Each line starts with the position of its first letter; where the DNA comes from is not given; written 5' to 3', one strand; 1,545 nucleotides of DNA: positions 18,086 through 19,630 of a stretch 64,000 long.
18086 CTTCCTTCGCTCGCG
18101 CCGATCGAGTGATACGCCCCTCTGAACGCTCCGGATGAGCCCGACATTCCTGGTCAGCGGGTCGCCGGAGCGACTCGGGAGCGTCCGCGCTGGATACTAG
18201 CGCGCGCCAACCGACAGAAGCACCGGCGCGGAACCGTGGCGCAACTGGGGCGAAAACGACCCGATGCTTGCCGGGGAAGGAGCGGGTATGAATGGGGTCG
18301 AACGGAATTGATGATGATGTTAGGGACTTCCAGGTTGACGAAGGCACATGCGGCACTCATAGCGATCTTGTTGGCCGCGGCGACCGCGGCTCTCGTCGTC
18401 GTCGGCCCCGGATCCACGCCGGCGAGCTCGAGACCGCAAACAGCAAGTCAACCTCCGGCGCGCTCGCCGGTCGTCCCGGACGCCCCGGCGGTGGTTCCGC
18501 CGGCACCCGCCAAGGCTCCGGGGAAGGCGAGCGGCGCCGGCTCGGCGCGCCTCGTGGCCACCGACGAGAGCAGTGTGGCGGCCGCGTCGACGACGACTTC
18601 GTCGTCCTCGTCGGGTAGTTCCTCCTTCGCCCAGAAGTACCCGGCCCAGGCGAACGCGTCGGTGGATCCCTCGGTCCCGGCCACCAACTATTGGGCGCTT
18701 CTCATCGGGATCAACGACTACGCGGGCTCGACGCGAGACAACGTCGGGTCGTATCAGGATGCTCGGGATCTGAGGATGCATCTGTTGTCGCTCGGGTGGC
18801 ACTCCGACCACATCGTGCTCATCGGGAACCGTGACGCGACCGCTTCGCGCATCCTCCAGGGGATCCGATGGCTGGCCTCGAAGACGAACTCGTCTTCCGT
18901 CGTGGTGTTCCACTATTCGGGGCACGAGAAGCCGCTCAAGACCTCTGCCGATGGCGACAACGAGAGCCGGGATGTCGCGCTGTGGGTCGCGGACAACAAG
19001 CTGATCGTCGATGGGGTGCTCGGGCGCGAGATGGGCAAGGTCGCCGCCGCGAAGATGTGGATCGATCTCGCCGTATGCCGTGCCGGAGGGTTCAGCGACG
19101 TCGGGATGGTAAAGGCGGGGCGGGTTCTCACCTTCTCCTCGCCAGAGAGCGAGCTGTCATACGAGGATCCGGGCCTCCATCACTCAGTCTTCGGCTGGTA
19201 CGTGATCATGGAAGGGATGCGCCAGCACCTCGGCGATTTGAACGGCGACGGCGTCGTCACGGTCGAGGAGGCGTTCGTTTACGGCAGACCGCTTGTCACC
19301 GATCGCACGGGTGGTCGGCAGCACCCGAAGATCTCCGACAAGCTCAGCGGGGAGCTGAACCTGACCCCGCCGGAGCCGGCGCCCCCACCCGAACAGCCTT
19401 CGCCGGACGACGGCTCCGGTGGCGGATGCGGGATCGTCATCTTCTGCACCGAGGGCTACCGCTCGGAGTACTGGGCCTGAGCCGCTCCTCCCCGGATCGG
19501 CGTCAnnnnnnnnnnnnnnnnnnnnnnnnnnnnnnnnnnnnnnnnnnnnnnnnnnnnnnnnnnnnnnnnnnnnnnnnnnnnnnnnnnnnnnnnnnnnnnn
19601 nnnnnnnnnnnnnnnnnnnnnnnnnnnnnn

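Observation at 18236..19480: Extracytoplasmic, membrane-anchored caspase-like (C14) protease inserted into a conserved housekeeping block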

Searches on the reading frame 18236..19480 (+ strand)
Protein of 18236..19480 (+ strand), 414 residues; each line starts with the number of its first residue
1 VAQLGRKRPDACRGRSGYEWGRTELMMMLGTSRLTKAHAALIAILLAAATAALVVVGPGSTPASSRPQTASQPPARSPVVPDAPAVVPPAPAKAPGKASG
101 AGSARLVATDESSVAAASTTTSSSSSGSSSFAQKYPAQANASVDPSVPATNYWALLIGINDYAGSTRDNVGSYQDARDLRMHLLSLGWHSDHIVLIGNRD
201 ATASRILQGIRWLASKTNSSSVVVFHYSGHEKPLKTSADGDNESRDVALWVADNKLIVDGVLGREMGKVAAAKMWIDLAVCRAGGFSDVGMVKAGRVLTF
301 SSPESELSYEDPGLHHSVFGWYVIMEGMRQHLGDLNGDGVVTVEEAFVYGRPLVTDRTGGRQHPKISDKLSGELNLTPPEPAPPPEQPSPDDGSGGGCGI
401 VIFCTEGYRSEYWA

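Call 3: search_protein_families(library=pfam, proteins=[window:18236-19480:+], max_evalue=1)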
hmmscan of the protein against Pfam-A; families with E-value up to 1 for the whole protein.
window:18236-19480:+ (414 aa): 3 families
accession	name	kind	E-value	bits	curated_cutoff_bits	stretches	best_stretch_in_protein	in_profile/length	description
PF00656.27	Peptidase_C14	-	1.3e-11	45.1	21.4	1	153-368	3-225/233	Caspase domain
PF13202.12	EF-hand_5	-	0.21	11.6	25.9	1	334-345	9-20/25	EF hand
PF13859.12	BNR_3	-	0.28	11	27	0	237-272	252-288/308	BNR repeat-like domain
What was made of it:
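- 18311..19480 (+): Probable true coding sequence of the C14 (caspase-family) protein, 387-389 aa plus the stop codon. Pfam PF00656 scores 45.1 bits (call 3).
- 18617..19366 (+): Caspase-hemoglobinase fold catalytic domain (aa 128-377; the Pfam match covers aa 153-368 = 18692-19339). Pfam match (call 3).
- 19235..19270 (+): EF-hand-type 12-residue Ca2+-binding loop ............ (aa 334-345), between the two C-terminal helices of the domain. Pfam EF-hand_5 has E = 0.21, below threshold (call 3).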

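Call 4: search_protein_families(library=ncbifam, proteins=[window:18236-19480:+], max_evalue=1)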
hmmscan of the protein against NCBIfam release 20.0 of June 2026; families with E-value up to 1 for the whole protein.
window:18236-19480:+ (414 aa): 2 families
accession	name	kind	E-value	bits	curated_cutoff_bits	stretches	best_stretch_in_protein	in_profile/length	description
NF047832.1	caspase_w_EACC1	subfamily_domain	1.8e-05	24.3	140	1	153-230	2-80/211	caspase, EACC1-associated type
NF033761.1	gliding_GltJ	equivalog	0.33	9.9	450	1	41-149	378-488/671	adventurous gliding motility protein GltJ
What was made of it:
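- On Defence or conflict-system caspases (PADLOC 'caspase', NCBIfam caspase_w_EACC1): NF047832 scores 24.3 bits against a cutoff of 140, over aa 153-230 only (call 4).
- NCBIfam caspase_w_EACC1 gives a weak hit (call 4).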

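Call 6: find_homologous_proteins(query=window:18236-19480:+)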
Query window:18236-19480:+ (414 aa): 247 proteins with E <= 0.001 among 8000 candidates; the best 120 are listed.
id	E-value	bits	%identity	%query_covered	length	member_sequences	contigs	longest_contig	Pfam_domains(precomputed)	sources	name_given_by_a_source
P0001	1.4e-254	863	100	93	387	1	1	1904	PF00656.28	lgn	-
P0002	6.3e-219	745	85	93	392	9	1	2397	PF00656.28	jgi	jgi:hypothetical protein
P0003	2.5e-215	733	84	93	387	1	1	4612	PF00656.28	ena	-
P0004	2.0e-208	711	83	93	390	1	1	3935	PF00656.28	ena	-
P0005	3.0e-193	661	79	85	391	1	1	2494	PF00656.28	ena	-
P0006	1.1e-190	652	81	78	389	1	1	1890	PF00656.28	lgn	-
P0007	1.9e-189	648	83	82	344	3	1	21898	PF00656.28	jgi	jgi:hypothetical protein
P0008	1.0e-187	643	73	93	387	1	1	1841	PF00656.28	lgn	-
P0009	1.5e-187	642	77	86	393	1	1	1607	PF00656.28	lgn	-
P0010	4.9e-182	624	72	94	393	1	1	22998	PF00656.28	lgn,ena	-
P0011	2.6e-175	602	74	90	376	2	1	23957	PF00656.28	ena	-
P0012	1.2e-174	599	80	71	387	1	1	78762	PF00656.28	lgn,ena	-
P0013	1.3e-174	599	70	92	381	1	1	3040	PF00656.28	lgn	-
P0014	3.5e-174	598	71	92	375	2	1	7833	PF00656.28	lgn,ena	-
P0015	2.1e-173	595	69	93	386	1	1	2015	PF00656.28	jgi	jgi:hypothetical protein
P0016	6.2e-173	594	69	93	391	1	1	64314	PF00656.28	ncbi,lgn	-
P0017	2.5e-172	592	71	92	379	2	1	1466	PF00656.28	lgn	-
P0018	2.7e-170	585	70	92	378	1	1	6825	PF00656.28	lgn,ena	-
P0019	3.4e-164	565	72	83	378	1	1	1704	PF00656.28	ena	-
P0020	2.9e-163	562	65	93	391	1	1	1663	PF00656.28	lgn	-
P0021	3.3e-161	555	68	85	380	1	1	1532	PF00656.28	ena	-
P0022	2.1e-160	553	62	92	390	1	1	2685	PF00656.28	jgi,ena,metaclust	metaclust:\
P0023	1.4e-158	547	74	74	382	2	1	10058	PF00656.28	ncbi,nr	ncbi:MAG TPA: caspase family protein [Actinomycetota bacterium]|nr:caspase family protein [Actinomyc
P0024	1.5e-153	530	64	91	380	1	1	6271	PF00656.28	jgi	jgi:hypothetical protein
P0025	7.9e-146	505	67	76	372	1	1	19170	PF00656.28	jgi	jgi:hypothetical protein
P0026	3.5e-141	489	59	86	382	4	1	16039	PF00656.28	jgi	jgi:hypothetical protein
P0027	5.2e-138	479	60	82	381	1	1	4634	PF00656.28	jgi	jgi:caspase domain-containing protein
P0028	4.1e-128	446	60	82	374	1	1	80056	PF00656.28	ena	-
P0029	9.9e-122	425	58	82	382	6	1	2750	PF00656.28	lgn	-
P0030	1.7e-121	424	69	60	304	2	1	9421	PF00656.28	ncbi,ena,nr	ncbi:MAG: caspase family protein [Actinobacteria bacterium]|nr:MAG: caspase family protein [Actinomy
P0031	2.0e-121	424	55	85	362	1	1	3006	PF00656.28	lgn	-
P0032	2.8e-121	424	57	90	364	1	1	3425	PF00656.28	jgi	jgi:Caspase domain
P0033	9.0e-121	422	56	93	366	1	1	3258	PF00656.28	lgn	-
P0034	4.6e-120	420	54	92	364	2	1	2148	PF00656.28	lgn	-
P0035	5.4e-120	420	71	57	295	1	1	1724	PF00656.28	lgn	-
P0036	6.2e-120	419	71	59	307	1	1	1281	PF00656.28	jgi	jgi:caspase domain-containing protein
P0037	9.5e-120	419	57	83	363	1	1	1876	PF00656.28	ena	-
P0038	7.7e-119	416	63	70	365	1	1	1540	PF00656.28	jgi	jgi:caspase domain-containing protein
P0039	1.0e-118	415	68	62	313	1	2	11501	PF00656.28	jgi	jgi:hypothetical protein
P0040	1.1e-118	415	52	92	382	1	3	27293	PF00656.28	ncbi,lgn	-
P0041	1.2e-118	415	64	68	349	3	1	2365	PF00656.28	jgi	jgi:hypothetical protein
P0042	2.3e-118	414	66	64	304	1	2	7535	PF00656.28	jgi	jgi:caspase domain-containing protein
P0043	9.9e-118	412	55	92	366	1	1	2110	PF00656.28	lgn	-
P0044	1.0e-117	412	69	60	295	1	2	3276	PF00656.28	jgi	jgi:caspase domain-containing protein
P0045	1.5e-117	411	56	84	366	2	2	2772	PF00656.28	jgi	jgi:caspase domain-containing protein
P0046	2.4e-117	411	67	61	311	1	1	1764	PF00656.28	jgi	jgi:hypothetical protein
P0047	3.2e-117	410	52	93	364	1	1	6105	PF00656.28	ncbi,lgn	ncbi:MAG: caspase family protein [Actinomycetota bacterium]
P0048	1.2e-116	408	64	62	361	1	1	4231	PF00656.28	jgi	jgi:Caspase domain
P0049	1.8e-116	408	58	79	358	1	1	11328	PF00656.28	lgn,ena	-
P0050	4.7e-116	407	55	83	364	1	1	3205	PF00656.28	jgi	-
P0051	2.2e-115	404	53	89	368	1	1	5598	PF00656.28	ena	-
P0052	2.4e-115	404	54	90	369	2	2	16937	PF00656.28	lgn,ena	-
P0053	2.9e-115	404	65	64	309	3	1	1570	PF00656.28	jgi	-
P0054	7.8e-115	402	64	65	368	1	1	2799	PF00656.28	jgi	-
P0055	1.2e-114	402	53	84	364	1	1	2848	PF00656.28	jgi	-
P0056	1.6e-114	401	57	72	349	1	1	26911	PF00656.28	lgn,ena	-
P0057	2.5e-113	398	62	64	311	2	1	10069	PF00656.28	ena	-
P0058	3.9e-113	397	59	73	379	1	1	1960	PF00656.28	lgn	-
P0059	1.5e-112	395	55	83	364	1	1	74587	PF00656.28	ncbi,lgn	-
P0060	2.0e-112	395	56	83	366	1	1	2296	PF00656.28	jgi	jgi:hypothetical protein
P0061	3.8e-112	394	52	86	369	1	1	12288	PF00656.28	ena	-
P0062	4.0e-112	394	53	83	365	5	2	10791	PF00656.28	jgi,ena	-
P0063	4.8e-112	393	63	64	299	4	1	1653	PF00656.28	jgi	jgi:hypothetical protein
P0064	1.7e-111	392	63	63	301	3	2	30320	PF00656.28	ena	-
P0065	1.7e-111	391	63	63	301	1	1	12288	PF00656.28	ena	-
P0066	2.3e-111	391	59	73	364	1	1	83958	PF00656.28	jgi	jgi:hypothetical protein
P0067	2.5e-111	391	49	94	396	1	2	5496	PF00656.28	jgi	jgi:caspase domain-containing protein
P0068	2.8e-111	391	54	84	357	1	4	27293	PF00656.28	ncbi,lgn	-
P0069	3.1e-111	391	66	60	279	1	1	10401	PF00656.28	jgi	jgi:hypothetical protein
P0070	9.0e-111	389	64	60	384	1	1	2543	PF00656.28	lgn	-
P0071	2.0e-110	388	49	94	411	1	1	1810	PF00656.28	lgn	-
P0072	5.9e-110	386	67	55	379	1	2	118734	PF00656.28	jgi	jgi:caspase domain-containing protein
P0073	5.2e-109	383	60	64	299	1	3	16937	PF00656.28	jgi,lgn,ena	-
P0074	7.6e-109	383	64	59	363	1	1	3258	PF00656.28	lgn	-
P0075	2.2e-108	381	54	88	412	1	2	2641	PF00656.28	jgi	-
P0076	7.1e-108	380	57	70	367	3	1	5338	PF00656.28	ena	-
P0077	1.5e-107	379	64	59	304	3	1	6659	PF00656.28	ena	-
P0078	1.5e-107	378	52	89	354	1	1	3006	PF00656.28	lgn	-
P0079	2.0e-107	378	52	84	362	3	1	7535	PF00656.28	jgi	jgi:caspase domain-containing protein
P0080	7.7e-107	376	54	84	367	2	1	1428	PF00656.28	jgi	-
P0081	7.9e-107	376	61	61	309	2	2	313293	PF00656.28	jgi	jgi:hypothetical protein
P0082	1.7e-106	375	64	57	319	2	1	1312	PF00656.28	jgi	jgi:hypothetical protein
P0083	1.7e-106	375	64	63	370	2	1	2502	PF00656.28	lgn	-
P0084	2.9e-106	374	50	90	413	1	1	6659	PF00656.28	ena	-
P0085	3.8e-106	374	54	85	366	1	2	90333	PF00656.28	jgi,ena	jgi:hypothetical protein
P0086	5.2e-106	373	60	64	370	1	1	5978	PF00656.28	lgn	-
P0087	2.2e-105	371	58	69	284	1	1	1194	PF00656.28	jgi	jgi:hypothetical protein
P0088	2.6e-105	371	51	81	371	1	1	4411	PF00656.28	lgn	-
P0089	6.3e-105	370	50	83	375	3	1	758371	PF00656.28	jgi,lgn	jgi:hypothetical protein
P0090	1.3e-104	369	53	79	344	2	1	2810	PF00656.28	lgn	-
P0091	2.3e-104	368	52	83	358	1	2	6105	PF00656.28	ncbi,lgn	ncbi:MAG: caspase family protein [Actinomycetota bacterium]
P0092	3.0e-104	368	52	83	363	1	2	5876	PF00656.28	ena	-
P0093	6.0e-104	367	56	70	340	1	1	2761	PF00656.28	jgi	jgi:caspase domain-containing protein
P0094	1.0e-103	366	59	62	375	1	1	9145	PF00656.28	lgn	-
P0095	3.2e-103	364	51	90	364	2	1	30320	PF00656.28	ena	-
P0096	1.8e-102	362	49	90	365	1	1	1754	PF00656.28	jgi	jgi:caspase domain-containing protein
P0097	2.7e-102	361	57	69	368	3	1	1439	PF00656.28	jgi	-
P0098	3.0e-102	361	52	82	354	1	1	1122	PF00656.28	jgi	jgi:hypothetical protein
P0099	5.4e-102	360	56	74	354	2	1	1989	PF00656.28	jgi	jgi:hypothetical protein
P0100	7.0e-102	360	50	89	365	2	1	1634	PF00656.28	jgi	jgi:hypothetical protein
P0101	1.4e-101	359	60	59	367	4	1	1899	PF00656.28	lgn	-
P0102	3.5e-101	358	65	57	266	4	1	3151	PF00656.28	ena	-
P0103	4.7e-101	357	62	59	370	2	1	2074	PF00656.28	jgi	jgi:hypothetical protein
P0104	5.0e-101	357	55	75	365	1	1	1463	PF00656.28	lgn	-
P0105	7.9e-101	356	57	65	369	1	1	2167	PF00656.28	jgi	-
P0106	1.0e-100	356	61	66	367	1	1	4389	PF00656.28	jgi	jgi:caspase domain-containing protein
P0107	4.1e-100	354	60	63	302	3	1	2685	PF00656.28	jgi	-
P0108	4.4e-100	354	61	62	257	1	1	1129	PF00656.28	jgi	jgi:hypothetical protein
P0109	5.1e-100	354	53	69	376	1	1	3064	PF00656.28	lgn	-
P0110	6.4e-100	353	58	68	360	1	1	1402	PF00656.28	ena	-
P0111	6.1e-99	350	58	60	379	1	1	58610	PF00656.28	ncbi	-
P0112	9.2e-99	350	55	79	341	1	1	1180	PF00656.28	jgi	jgi:hypothetical protein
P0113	1.3e-98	349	57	63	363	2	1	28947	PF00656.28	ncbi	ncbi:MAG: caspase domain-containing protein [Actinomycetota bacterium]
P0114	2.1e-98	348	61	60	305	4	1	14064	PF00656.28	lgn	-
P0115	7.5e-98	347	48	86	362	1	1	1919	PF00656.28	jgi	jgi:hypothetical protein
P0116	1.2e-97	346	54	70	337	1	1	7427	PF00656.28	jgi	jgi:caspase domain-containing protein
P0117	3.3e-97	344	52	74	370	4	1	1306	PF00656.28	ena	-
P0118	7.7e-97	343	60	58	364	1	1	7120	PF00656.28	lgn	-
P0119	1.0e-96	343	59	58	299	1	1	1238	PF00656.28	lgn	-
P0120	2.0e-96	342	60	58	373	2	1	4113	PF00656.28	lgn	-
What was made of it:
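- On Peptidase family C14 (Pfam PF00656, clan CD): All 120 listed homologues carry PF00656 (call 6).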

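Call 7: search_solved_structures(query=window:18236-19480:+, max_evalue=1, show_alignments=3)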
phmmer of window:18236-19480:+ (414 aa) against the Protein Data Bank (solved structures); distinct sequences matched with E-value up to 1: 9.
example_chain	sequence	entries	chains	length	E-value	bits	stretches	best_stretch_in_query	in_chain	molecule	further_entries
6w8s_A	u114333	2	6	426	1.9e-05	27.3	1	154-300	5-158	Metacaspase-4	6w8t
7qp0_A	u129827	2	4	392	0.00025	23.7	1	153-251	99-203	Metacaspase-1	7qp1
6w8r_A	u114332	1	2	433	0.00032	23.3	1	154-298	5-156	Metacaspase-4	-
4f6o_A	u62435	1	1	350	0.00054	22.6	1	154-250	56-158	Metacaspase-1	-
4f6p_A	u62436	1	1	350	0.00055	22.5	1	154-249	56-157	Metacaspase-1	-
4afr_A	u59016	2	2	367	0.002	20.7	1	147-243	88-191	METACASPASE | METACASPASE MCA2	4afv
4af8_A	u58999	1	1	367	0.002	20.7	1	147-243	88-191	METACASPASE MCA2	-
4afp_A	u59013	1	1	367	0.002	20.7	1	147-243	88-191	METACASPASE MCA2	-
8a53_A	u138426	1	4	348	0.35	13.3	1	139-261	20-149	Metacaspase-9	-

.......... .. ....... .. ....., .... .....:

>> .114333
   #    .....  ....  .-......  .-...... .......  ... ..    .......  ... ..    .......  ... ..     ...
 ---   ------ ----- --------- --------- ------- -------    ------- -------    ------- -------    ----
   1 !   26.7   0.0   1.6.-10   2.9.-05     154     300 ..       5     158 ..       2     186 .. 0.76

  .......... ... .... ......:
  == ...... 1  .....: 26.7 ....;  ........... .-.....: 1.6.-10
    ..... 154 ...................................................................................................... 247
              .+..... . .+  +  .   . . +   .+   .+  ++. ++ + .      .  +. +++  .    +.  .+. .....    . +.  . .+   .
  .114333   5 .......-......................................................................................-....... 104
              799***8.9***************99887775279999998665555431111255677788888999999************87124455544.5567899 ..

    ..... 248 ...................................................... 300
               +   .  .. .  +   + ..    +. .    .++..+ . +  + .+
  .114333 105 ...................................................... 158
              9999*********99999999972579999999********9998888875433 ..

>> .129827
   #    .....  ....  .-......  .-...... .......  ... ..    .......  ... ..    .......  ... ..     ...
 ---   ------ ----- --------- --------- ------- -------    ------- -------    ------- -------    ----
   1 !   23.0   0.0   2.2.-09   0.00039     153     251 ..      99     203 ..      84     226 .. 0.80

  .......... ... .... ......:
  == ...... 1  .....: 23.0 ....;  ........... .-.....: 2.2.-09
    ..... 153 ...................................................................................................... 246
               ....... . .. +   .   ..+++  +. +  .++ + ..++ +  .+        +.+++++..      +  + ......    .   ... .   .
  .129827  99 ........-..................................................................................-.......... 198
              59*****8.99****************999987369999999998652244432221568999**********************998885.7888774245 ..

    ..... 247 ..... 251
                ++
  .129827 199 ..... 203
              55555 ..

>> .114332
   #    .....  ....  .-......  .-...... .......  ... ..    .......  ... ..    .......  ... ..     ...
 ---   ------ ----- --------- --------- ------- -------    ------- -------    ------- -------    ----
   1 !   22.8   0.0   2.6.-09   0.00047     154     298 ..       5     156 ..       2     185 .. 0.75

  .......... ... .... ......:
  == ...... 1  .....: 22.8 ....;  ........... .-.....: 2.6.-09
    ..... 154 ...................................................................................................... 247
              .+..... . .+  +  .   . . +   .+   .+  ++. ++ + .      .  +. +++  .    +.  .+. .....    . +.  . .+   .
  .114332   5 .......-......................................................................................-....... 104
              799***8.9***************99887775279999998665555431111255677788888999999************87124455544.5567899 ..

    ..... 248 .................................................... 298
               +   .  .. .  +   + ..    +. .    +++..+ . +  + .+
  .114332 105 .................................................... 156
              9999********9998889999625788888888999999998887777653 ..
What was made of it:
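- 18758..18760 (+): Asp175, invariant; aligns with the S1-pocket Asp of metacaspases (TbMCA2 Asp95, the 'GCxND' motif). Alignment to AtMC4 (call 7).
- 19070..19081 (+): Ala279-Val280-Cys281-Arg282: the catalytic Cys281; Ala279 replaces the metacaspase S1 Asp (TbMCA2 Asp211); Arg282 covaries with Glu231. Cys281 aligns with AtMC4 Cys139, which is Ala in the C139A mutant entry (call 7).
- On Peptidase family C14 (Pfam PF00656, clan CD): His230 aligns with AtMC4 His86 and Cys281 with Cys139; the query Cys sits opposite Ala in the C139A entry (call 7).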

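Call 12: find_encoding_contigs(protein=P0016, flank=10000, max_places=3)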
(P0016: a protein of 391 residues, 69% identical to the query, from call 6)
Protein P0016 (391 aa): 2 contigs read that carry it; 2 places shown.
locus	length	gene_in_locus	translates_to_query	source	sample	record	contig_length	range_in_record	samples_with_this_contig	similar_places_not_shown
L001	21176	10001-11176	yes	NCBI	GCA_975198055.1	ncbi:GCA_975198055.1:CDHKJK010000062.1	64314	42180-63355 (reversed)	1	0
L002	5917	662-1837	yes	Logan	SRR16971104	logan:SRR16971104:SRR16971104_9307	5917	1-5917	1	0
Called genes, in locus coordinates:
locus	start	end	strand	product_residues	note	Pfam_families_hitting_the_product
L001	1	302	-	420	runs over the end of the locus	?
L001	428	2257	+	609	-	PF13581:HATPase_c_2 (faint), PF01590:GAF, PF13185:GAF_2, PF13492:GAF_3, PF00512:HisKA, PF02518:HATPase_c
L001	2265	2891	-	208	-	PF03861:ANTAR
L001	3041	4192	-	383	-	PF02881:SRP54_N, PF13401:AAA_22 (faint), PF00448:SRP54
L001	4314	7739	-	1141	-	PF02463:SMC_N, PF13175:AAA_15, PF13304:AAA_21 (weak), PF13476:AAA_23, PF13555:AAA_29 (weak), PF06470:SMC_hinge, PF13304:AAA_21 (weak)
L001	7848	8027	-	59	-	-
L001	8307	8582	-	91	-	PF00708:Acylphosphatase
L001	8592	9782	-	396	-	PF00899:ThiF, PF00581:Rhodanese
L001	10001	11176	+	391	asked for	PF00656:Peptidase_C14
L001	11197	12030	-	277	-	PF01149:Fapy_DNA_glyco, PF06831:H2TH, PF06827:zf-FPG_IleRS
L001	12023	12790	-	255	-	PF22935:RM44_endonuclase (weak), PF14622:Ribonucleas_3_3, PF00636:Ribonuclease_3, PF00035:dsrm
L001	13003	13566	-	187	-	PF02620:YceD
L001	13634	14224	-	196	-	-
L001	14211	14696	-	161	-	PF01467:CTP_transf_like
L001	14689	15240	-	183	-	PF03602:Cons_hypoth95, PF05175:MTS (weak)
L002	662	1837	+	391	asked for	PF00656:Peptidase_C14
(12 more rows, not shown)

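Call 13: find_encoding_contigs(protein=P0059, flank=10000, max_places=3)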
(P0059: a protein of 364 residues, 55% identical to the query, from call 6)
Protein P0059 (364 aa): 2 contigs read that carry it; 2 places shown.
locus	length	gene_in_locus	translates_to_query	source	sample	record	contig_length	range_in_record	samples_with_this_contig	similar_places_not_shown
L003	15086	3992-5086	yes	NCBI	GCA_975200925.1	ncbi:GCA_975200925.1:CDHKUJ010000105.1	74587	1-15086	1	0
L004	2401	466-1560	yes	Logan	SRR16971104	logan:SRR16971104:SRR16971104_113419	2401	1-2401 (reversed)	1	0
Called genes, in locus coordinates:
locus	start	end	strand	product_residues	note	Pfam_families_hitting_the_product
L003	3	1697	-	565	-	?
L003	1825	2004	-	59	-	-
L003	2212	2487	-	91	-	PF00708:Acylphosphatase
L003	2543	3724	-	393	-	PF00899:ThiF, PF00581:Rhodanese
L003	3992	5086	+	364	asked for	PF00656:Peptidase_C14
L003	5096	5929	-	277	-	PF01149:Fapy_DNA_glyco, PF06831:H2TH, PF06827:zf-FPG_IleRS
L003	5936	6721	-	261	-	PF22935:RM44_endonuclase (weak), PF14622:Ribonucleas_3_3, PF00636:Ribonuclease_3, PF00035:dsrm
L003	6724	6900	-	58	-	PF01783:Ribosomal_L32p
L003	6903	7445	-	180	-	PF02620:YceD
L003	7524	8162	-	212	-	-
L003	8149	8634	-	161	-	PF01467:CTP_transf_like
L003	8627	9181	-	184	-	PF03602:Cons_hypoth95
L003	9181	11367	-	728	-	PF17191:RecG_wedge, PF01336:tRNA_anti-codon, PF00270:DEAD, PF04851:ResIII, PF00271:Helicase_C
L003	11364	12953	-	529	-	PF02734:Dak2, PF21645:FakA-like_M, PF13684:FakA-like_C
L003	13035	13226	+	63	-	PF00830:Ribosomal_L28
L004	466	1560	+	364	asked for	PF00656:Peptidase_C14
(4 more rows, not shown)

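Call 14: find_encoding_contigs(protein=P0089, flank=10000, max_places=2)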
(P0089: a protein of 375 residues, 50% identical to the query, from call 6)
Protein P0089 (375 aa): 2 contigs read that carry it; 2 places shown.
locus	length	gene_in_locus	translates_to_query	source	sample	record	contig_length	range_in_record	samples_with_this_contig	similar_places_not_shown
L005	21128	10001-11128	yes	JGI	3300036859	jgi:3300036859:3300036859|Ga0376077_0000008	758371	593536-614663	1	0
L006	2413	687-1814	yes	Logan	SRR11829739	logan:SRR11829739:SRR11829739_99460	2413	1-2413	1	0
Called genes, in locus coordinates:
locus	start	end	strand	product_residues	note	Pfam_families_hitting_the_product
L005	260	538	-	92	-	PF00886:Ribosomal_S16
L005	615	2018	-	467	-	PF02881:SRP54_N, PF00448:SRP54, PF02978:SRP_SPB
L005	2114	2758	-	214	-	PF03861:ANTAR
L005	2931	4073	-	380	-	PF02881:SRP54_N (weak), PF13604:AAA_30 (weak), PF00448:SRP54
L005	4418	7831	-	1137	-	PF02463:SMC_N, PF13175:AAA_15, PF13304:AAA_21 (weak), PF13476:AAA_23, PF13555:AAA_29 (weak), PF06470:SMC_hinge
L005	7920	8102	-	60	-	-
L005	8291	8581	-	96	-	PF00708:Acylphosphatase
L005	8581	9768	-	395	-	PF00899:ThiF, PF00581:Rhodanese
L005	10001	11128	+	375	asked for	PF00656:Peptidase_C14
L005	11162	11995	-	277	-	PF01149:Fapy_DNA_glyco, PF06831:H2TH, PF06827:zf-FPG_IleRS (weak)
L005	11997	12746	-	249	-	PF14622:Ribonucleas_3_3, PF00636:Ribonuclease_3, PF00035:dsrm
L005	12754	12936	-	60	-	PF01783:Ribosomal_L32p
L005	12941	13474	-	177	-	PF02620:YceD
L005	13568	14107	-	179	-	-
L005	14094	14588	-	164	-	PF01467:CTP_transf_like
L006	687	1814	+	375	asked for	PF00656:Peptidase_C14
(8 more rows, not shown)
